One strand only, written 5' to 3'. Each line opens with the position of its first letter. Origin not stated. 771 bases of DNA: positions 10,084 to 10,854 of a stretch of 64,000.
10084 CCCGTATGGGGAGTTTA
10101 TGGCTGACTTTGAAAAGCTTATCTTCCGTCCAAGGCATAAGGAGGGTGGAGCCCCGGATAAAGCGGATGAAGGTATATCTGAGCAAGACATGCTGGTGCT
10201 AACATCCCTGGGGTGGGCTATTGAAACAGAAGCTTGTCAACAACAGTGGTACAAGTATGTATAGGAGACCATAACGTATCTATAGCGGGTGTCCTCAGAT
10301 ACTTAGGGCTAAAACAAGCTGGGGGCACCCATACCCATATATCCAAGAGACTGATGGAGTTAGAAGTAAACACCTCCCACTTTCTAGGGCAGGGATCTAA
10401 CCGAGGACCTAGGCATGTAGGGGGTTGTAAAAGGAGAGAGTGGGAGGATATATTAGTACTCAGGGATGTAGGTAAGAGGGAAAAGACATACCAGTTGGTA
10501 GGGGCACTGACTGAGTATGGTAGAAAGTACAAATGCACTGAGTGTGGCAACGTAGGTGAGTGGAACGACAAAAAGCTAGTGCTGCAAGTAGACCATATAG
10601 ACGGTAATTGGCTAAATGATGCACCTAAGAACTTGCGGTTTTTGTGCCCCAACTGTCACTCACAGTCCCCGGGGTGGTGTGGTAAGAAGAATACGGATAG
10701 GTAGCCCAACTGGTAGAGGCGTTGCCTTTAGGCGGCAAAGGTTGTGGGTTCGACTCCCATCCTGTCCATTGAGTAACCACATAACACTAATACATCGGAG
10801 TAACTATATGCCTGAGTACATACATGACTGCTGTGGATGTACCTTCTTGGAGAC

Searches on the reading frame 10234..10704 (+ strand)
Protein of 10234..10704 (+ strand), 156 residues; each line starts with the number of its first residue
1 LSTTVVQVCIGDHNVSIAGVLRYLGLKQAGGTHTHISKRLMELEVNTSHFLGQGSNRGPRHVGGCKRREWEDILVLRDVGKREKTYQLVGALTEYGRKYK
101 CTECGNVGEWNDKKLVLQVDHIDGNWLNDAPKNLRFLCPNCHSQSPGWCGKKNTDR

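Call 8: search_protein_families(library=pfam, proteins=[window:10234-10704:+], max_evalue=0.1)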
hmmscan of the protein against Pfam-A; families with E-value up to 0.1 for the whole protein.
window:10234-10704:+ (156 aa): 7 families
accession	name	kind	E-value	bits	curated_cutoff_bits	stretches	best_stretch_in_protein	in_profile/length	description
PF01844.29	HNH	-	9.8e-06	26.1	21.4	1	101-144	1-43/47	HNH endonuclease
PF13392.12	HNH_3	-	0.0028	17.7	24.8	1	117-136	19-38/46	HNH endonuclease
PF10058.14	Zn_ribbon_10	-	0.028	14.6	24.2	0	128-143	37-52/54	ER junction formation factor lunapark, zinc ribbon finger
PF06397.17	Desulfoferrod_N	-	0.029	14.4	23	1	93-107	1-15/36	Desulfoferrodoxin, N-terminal domain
PF07754.17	HVO_2753_ZBP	-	0.038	14.2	33.2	0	130-141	11-22/46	Small zinc finger protein HVO_2753-like, Zn-binding pocket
PF25206.1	DUF7836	-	0.046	14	26.7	0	135-145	30-40/59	Domain of unknown function (DUF7836)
PF13717.11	Zn_ribbon_4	-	0.063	13.7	30.3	0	92-107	19-34/36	zinc-ribbon domain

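Call 68: search_protein_families(library=phrogs, proteins=[window:10234-10704:+], max_evalue=0.001)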
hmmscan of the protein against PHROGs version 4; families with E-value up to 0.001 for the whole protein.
window:10234-10704:+ (156 aa): 10 families
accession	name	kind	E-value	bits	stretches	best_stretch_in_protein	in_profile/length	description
phrog_10822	-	DNA, RNA and nucleotide metabolism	2.2e-44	153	1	13-154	19-156/245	HNH endonuclease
phrog_14736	-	DNA, RNA and nucleotide metabolism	2.8e-17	64.1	1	97-152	31-85/202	HNH endonuclease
phrog_1271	-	DNA, RNA and nucleotide metabolism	1.3e-06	29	1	97-144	265-314/361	HNH endonuclease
phrog_144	-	DNA, RNA and nucleotide metabolism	3.5e-06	27.8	1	98-151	84-138/175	HNH endonuclease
phrog_5956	-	DNA, RNA and nucleotide metabolism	4.8e-06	27.3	1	97-150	58-112/138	HNH endonuclease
phrog_1571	-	DNA, RNA and nucleotide metabolism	3.7e-05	24.6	1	111-143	59-91/128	HNH endonuclease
phrog_4160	-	unknown function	8.3e-05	23.6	1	84-144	56-118/178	-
phrog_8048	-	DNA, RNA and nucleotide metabolism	8.4e-05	22.9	1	97-144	175-224/273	HNH endonuclease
phrog_589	-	DNA, RNA and nucleotide metabolism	0.00028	21.7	1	97-144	90-137/179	HNH endonuclease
phrog_2255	-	DNA, RNA and nucleotide metabolism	0.00082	19.9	0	92-143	104-166/211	HNH endonuclease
